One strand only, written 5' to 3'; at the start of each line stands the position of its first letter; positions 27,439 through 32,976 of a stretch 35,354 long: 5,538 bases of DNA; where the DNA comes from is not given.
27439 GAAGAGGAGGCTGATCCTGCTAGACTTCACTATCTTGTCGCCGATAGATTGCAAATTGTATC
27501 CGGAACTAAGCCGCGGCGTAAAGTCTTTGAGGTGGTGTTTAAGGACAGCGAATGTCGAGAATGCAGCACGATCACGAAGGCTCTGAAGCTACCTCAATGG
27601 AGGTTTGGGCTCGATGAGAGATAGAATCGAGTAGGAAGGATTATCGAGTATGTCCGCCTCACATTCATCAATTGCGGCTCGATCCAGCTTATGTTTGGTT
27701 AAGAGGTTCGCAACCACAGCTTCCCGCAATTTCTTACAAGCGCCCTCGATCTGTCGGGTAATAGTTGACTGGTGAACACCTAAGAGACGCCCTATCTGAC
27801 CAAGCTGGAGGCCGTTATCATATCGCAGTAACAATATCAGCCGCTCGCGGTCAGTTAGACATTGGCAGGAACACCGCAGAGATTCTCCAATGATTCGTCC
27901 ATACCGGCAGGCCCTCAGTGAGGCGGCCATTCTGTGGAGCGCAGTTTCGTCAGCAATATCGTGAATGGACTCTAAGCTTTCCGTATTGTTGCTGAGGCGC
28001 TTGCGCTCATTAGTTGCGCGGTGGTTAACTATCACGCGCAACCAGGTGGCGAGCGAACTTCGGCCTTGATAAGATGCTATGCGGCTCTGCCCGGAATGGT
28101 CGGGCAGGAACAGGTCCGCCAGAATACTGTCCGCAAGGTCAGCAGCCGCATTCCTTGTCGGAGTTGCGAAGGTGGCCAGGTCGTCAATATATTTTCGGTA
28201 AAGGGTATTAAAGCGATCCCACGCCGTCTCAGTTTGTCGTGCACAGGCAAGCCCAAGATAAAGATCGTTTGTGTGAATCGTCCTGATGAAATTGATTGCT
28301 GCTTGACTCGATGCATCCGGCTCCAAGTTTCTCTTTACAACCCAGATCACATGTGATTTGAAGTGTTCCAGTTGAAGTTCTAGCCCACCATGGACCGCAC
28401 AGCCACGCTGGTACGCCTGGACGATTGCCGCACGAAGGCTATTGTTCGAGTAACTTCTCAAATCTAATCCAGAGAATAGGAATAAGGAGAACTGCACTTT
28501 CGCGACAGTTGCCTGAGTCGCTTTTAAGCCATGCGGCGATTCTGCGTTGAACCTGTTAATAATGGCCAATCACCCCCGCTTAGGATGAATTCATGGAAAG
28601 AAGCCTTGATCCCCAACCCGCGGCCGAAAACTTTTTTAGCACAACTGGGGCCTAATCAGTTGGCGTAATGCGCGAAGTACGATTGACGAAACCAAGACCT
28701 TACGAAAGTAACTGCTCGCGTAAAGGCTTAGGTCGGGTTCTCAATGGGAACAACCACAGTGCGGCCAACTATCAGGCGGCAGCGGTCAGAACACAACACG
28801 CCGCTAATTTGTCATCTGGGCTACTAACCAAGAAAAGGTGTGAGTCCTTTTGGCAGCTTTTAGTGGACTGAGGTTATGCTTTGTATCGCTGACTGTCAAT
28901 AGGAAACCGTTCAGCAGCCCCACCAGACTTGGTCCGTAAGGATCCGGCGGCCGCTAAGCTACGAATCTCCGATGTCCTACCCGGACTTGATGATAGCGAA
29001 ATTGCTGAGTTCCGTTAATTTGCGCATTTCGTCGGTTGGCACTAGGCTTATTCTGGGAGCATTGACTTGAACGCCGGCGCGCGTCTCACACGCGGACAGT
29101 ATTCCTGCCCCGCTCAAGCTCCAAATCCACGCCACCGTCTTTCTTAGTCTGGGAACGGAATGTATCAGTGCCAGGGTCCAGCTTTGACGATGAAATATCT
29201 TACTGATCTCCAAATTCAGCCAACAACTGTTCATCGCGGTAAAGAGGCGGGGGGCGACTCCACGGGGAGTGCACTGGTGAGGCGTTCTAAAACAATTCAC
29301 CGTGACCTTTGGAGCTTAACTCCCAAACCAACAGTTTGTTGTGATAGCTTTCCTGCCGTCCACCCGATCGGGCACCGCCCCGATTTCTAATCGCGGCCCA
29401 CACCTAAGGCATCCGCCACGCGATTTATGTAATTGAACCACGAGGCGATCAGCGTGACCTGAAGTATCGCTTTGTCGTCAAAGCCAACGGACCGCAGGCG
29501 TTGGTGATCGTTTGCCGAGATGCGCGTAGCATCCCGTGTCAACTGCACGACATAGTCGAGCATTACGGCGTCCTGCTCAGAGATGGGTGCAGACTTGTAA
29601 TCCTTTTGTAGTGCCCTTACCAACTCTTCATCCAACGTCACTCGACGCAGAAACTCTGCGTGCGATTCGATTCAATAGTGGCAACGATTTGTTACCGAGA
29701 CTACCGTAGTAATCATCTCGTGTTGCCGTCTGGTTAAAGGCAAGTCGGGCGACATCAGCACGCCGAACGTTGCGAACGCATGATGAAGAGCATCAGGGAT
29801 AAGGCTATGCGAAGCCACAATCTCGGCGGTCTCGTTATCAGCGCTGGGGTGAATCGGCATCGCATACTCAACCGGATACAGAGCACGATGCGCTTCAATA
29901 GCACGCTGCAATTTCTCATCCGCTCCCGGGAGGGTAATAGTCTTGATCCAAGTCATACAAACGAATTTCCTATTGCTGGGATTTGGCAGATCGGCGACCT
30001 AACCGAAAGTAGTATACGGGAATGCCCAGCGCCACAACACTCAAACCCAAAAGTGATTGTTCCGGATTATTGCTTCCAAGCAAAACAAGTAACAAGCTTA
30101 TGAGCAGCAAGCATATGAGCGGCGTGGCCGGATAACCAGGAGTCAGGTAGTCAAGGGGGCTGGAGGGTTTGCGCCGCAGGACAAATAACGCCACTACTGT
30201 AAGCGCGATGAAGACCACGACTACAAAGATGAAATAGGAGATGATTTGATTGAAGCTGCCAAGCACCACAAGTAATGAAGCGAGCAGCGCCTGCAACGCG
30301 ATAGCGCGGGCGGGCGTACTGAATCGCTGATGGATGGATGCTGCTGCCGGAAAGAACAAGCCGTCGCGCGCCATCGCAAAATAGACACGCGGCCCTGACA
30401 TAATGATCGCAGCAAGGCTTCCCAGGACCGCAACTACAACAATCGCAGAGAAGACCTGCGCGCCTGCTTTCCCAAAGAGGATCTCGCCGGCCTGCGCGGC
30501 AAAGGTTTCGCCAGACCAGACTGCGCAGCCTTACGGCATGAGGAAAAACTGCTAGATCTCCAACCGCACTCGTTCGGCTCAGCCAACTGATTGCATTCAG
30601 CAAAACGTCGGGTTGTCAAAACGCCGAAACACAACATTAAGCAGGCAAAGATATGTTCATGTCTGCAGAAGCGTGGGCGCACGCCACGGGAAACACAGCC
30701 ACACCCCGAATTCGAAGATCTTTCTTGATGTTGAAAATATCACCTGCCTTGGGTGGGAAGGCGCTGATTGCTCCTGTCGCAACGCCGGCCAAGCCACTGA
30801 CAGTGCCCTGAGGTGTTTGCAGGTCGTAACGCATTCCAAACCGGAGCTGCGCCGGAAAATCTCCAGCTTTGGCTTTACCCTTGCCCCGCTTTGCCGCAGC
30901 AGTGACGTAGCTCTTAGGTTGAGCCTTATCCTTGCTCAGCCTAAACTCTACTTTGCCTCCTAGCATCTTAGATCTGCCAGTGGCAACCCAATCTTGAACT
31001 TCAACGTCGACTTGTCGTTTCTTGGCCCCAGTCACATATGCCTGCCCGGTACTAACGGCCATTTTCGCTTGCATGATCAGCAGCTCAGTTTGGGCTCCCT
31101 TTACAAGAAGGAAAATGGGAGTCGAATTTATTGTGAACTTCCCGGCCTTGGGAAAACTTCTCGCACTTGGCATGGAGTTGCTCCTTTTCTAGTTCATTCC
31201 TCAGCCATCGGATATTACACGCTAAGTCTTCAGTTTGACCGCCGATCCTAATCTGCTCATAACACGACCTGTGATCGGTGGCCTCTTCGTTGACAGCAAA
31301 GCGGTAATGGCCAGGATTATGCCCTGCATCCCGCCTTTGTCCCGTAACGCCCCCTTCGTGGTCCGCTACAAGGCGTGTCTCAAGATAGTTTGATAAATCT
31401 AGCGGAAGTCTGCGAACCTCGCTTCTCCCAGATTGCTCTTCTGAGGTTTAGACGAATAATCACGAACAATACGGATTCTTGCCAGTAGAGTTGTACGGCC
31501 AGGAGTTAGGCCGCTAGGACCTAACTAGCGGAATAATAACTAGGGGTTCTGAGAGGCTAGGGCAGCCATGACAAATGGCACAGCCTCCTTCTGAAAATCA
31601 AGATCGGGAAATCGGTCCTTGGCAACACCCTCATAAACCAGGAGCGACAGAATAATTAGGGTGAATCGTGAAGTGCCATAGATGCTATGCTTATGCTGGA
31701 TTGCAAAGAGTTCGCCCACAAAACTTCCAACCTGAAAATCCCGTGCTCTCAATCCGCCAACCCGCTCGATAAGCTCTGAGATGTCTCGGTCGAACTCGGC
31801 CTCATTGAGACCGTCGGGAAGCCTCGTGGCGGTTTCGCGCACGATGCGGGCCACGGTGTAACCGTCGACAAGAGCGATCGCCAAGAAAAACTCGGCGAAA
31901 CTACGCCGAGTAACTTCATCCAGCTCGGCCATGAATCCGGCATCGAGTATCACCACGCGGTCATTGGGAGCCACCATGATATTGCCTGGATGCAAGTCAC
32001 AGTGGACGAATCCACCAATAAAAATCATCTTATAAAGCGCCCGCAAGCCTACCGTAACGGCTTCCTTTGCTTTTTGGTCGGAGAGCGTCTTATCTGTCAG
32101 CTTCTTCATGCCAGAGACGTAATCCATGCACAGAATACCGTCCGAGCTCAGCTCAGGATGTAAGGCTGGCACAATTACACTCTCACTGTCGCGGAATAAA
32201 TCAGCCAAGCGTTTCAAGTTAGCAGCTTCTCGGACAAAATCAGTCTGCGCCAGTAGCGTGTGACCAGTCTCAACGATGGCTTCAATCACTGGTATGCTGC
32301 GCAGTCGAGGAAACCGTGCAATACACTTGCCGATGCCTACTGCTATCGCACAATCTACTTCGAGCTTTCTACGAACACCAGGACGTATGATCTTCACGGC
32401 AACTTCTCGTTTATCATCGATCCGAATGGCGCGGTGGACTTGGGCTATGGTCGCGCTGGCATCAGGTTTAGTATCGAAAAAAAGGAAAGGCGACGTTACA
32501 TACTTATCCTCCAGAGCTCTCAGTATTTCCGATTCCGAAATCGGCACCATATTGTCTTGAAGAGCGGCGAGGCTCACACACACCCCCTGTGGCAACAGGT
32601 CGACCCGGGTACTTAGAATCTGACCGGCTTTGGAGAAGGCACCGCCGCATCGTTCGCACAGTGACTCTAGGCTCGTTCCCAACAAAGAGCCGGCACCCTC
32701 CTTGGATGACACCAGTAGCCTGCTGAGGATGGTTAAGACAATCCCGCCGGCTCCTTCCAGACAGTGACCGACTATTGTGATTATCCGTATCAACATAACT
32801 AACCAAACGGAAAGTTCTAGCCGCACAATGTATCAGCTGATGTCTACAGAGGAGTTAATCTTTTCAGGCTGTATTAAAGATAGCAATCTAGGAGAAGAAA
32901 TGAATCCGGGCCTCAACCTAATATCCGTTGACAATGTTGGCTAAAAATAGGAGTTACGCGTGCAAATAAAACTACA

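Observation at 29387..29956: Candidate selenocysteine recoding: TGA replaces the CxxC cysteine of an AhpD/CMD-family protein and is followed by a SECIS-like hairpin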

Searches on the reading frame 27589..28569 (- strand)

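Call 50: search_protein_families(library=pfam, proteins=[window:27589-28569:-], max_evalue=0.001)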
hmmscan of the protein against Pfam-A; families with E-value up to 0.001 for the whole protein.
window:27589-28569:- (326 aa): 5 families
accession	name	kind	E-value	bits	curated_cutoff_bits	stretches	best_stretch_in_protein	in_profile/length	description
PF04545.22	Sigma70_r4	-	3.8e-10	39.6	24.1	1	237-283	4-50/50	Sigma-70, region 4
PF08281.18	Sigma70_r4_2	-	3e-06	27.2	25.7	1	236-281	9-54/54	Sigma-70, region 4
PF13384.12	HTH_23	-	2.8e-05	24.2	24.6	1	239-274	3-38/50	Homeodomain-like domain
PF13936.12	HTH_38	-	3.1e-05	24.1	27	1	235-274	2-41/44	Helix-turn-helix domain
PF13560.12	HTH_31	-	0.00055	20.6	27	0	248-302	9-63/64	Helix-turn-helix domain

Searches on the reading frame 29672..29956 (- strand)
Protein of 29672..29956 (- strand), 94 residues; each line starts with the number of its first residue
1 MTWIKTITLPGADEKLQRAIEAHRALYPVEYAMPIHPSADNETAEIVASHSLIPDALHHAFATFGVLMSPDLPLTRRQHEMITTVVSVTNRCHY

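Call 60: find_encoding_contigs(protein=window:29672-29956:-, flank=10000, max_places=4)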
Protein window:29672-29956:- (94 aa): 5 contigs read that carry it; 4 places shown.
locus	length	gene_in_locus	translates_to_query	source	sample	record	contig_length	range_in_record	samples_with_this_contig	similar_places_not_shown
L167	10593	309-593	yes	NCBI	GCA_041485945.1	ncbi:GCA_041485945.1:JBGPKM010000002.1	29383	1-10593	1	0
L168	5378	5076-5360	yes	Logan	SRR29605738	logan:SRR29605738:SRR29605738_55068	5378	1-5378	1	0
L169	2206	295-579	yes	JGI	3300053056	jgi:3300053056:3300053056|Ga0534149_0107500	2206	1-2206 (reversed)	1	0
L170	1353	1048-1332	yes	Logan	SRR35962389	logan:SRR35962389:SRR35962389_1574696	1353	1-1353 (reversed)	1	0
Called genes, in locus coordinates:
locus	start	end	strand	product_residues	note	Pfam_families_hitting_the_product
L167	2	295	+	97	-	?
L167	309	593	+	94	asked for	-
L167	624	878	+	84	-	-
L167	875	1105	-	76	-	-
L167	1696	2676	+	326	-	PF13384:HTH_23 (faint), PF08281:Sigma70_r4_2 (weak), PF04545:Sigma70_r4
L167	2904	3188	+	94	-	-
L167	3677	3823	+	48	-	-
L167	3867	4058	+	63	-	PF13490:zf-HC2 (weak)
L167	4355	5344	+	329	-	PF08012:DUF1702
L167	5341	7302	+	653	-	PF01839:FG-GAP (faint), PF13517:FG-GAP_3, PF07593:UnbV_ASPIC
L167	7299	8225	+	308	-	PF03116:NQR2_RnfD_RnfE (faint)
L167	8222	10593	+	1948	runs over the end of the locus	PF00109:ketoacyl-synt, PF02801:Ketoacyl-synt_C, PF00698:Acyl_transf_1, PF00106:adh_short, PF08659:KR, PF13561:adh_short_C2, PF21089:PKS_DH_N, PF14765:PS-DH, +1 more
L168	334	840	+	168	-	-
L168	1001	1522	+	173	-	-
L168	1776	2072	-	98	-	-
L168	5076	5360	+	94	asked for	-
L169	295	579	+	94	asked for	-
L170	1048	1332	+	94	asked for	-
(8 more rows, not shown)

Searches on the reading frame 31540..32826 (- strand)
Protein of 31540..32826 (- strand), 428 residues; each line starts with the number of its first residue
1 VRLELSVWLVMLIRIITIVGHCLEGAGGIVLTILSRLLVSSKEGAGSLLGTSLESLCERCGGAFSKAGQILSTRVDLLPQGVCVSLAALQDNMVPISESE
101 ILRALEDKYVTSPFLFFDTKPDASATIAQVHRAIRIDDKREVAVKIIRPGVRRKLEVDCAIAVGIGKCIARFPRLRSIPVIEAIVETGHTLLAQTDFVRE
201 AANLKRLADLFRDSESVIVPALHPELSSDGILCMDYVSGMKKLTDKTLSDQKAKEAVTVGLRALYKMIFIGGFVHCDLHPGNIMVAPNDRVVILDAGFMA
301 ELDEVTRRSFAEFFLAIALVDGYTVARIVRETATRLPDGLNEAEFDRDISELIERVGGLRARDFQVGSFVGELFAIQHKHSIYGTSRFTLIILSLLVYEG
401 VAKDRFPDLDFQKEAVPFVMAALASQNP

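Call 50: search_protein_families(library=pfam, proteins=[window:31540-32826:-], max_evalue=0.001)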
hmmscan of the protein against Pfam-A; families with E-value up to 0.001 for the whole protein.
window:31540-32826:- (428 aa): 3 families
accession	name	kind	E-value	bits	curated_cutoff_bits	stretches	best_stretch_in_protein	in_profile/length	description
PF03109.22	ABC1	-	5.7e-50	170.2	22.9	1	89-326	2-241/244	ABC1 atypical kinase-like domain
PF01163.29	RIO1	-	4.3e-07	30.2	22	1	198-304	56-156/187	RIO domain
PF00069.31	Pkinase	-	8.7e-07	29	31.7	1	227-305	70-151/263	Protein kinase domain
